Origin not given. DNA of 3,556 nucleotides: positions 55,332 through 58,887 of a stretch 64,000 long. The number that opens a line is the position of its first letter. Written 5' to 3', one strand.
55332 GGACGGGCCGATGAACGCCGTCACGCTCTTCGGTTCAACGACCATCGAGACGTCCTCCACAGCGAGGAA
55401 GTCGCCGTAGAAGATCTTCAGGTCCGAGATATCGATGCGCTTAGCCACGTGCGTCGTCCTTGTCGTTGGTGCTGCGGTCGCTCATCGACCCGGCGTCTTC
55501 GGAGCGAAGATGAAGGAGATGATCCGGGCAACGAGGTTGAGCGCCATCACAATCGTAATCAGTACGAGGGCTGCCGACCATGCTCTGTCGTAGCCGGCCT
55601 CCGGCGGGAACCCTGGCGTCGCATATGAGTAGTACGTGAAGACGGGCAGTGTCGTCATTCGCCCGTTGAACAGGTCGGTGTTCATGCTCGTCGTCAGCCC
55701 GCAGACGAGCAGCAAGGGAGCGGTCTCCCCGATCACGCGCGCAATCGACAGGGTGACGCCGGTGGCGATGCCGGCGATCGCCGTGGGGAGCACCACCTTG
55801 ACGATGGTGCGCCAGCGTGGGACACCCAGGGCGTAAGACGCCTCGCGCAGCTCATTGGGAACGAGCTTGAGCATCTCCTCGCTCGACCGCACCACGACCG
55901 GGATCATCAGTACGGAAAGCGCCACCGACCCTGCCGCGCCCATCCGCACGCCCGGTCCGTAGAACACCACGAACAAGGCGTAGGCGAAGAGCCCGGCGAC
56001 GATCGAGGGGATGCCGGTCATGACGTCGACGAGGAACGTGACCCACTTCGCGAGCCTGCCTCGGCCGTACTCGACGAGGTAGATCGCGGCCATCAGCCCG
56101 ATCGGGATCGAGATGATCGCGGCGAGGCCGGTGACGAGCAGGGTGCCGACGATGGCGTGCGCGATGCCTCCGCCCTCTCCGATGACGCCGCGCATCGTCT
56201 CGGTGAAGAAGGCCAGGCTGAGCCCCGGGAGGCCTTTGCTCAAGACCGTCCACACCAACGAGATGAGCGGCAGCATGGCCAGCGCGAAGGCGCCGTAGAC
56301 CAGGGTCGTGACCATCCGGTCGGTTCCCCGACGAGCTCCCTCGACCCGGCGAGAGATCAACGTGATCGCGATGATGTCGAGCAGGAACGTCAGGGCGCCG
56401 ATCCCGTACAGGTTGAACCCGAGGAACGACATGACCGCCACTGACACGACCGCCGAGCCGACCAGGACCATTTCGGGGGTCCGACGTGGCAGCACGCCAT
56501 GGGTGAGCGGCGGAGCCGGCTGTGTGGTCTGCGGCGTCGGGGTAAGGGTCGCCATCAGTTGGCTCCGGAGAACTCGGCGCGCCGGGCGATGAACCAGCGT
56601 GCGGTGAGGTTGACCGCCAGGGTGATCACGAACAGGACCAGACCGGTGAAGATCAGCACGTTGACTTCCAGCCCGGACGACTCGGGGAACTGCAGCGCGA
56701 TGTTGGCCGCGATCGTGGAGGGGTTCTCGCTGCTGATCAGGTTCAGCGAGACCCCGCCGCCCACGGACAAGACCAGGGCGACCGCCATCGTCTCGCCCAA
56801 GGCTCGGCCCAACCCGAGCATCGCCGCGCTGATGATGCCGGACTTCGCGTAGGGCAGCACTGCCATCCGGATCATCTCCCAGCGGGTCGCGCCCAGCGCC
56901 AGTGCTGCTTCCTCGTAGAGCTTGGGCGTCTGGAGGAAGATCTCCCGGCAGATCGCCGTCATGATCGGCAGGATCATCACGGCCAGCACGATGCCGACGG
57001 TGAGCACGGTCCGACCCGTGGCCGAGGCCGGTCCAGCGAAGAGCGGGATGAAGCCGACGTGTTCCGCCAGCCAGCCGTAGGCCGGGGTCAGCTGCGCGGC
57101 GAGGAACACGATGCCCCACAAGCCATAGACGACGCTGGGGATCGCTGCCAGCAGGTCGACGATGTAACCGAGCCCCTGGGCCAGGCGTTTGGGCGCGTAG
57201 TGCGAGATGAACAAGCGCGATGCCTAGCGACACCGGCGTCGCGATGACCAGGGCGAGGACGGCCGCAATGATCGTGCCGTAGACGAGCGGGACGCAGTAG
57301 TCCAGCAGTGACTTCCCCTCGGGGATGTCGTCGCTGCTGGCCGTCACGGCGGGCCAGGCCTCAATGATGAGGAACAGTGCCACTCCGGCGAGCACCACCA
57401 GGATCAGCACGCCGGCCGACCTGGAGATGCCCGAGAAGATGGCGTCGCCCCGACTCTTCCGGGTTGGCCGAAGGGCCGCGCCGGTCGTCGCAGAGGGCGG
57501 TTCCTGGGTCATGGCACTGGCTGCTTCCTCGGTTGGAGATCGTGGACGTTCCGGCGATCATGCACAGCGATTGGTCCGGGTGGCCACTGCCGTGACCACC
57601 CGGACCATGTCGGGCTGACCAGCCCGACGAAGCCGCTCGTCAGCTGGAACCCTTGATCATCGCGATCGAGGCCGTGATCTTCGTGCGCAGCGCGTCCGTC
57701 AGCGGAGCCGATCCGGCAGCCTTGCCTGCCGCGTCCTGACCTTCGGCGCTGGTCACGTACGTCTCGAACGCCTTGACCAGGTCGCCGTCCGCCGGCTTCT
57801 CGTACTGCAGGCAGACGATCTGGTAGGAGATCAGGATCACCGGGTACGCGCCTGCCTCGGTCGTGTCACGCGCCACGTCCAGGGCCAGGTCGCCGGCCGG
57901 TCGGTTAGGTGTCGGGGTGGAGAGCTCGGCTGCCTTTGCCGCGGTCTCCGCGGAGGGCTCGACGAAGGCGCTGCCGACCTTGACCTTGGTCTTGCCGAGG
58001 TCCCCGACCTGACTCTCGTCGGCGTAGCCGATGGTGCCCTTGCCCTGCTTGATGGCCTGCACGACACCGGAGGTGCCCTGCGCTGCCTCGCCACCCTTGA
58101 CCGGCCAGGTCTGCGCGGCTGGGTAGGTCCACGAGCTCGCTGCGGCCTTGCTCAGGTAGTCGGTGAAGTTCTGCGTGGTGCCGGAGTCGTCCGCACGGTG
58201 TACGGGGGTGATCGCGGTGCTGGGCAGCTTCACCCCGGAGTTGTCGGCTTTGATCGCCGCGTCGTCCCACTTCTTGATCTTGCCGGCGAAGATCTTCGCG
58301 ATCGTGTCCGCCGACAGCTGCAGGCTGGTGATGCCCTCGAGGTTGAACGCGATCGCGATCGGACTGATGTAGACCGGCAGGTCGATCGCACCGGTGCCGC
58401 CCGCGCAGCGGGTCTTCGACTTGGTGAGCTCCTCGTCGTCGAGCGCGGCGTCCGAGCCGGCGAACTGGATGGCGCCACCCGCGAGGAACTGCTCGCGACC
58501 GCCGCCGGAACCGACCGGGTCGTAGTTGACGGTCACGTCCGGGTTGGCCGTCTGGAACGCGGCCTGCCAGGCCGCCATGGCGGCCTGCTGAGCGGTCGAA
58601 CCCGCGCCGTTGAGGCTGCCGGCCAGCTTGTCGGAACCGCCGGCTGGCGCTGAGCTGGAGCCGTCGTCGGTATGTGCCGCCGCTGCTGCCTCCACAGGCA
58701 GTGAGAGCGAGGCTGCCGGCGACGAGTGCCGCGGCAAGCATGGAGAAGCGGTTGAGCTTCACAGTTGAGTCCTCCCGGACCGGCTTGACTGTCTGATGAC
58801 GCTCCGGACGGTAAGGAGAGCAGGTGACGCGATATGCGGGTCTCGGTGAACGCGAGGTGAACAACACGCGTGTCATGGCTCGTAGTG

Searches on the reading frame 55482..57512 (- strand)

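Call 35: search_protein_families(library=pfam, max_evalue=0.00001, proteins=[window:55482-57512:-])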
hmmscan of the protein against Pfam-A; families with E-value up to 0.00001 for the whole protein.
window:55482-57512:- (676 aa): 1 family
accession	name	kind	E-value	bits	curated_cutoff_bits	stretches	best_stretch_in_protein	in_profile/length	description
PF00528.27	BPD_transp_1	-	3.9e-21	76.1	26.4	1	469-672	2-181/184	Binding-protein-dependent transport system inner membrane component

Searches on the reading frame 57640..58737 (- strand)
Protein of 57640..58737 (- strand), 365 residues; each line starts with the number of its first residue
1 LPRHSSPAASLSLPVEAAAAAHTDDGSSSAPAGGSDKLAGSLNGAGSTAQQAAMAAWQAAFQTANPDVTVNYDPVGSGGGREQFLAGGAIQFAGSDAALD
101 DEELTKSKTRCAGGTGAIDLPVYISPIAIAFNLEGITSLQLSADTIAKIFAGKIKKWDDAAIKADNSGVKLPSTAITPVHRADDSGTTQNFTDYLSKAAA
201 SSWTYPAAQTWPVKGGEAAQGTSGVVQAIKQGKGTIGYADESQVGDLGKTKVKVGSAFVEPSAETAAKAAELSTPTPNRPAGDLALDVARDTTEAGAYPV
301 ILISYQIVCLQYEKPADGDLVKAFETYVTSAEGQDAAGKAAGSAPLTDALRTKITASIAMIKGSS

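Call 35: search_protein_families(library=pfam, max_evalue=0.00001, proteins=[window:57640-58737:-])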
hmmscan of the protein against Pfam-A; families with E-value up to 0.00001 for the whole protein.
window:57640-58737:- (365 aa): 2 families
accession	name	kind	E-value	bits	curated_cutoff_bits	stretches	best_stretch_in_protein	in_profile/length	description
PF12849.12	PBP_like_2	-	1.8e-46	159.5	27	1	34-332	4-267/267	PBP superfamily domain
PF01547.30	SBP_bac_1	-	9e-13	49.3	26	1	46-334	7-306/307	Bacterial extracellular solute-binding protein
